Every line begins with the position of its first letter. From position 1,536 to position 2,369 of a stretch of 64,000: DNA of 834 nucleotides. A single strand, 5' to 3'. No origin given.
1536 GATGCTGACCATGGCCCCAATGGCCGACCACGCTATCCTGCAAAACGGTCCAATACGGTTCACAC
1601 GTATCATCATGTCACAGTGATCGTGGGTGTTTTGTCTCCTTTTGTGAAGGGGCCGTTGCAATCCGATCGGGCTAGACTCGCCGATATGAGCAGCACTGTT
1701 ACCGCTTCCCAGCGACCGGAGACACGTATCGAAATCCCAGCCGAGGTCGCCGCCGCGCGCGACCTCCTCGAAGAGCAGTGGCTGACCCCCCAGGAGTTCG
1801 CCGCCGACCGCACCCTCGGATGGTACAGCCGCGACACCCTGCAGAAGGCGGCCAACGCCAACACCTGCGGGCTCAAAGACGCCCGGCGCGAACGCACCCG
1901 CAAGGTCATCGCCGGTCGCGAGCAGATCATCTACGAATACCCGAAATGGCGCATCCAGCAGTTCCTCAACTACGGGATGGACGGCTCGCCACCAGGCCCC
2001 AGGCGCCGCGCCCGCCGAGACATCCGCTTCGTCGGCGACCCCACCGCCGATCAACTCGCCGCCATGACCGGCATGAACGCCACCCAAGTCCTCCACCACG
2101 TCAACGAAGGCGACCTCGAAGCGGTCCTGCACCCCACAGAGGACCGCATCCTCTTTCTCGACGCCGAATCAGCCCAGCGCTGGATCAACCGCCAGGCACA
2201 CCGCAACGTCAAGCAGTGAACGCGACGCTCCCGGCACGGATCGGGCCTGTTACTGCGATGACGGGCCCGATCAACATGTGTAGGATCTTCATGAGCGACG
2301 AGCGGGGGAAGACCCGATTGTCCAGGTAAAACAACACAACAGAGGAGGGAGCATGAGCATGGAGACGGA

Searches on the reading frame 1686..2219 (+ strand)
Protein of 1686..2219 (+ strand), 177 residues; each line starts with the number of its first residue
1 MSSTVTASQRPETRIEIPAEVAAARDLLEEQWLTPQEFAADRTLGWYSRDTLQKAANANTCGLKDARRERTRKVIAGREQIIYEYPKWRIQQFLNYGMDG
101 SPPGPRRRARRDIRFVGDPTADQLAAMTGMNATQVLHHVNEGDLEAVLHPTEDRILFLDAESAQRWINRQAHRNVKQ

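Call 32: search_protein_families(library=pfam, proteins=[window:1686-2219:+], max_evalue=0.01)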
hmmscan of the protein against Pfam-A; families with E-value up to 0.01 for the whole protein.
window:1686-2219:+ (177 aa): 0 families

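Call 33: search_protein_families(library=phrogs, proteins=[window:1686-2219:+], max_evalue=0.01)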
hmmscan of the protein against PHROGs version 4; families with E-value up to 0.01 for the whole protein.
window:1686-2219:+ (177 aa): 0 families

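Call 68: search_solved_structures(query=window:1686-2219:+, max_evalue=1)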
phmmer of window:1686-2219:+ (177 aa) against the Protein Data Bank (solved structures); distinct sequences matched with E-value up to 1: 0.
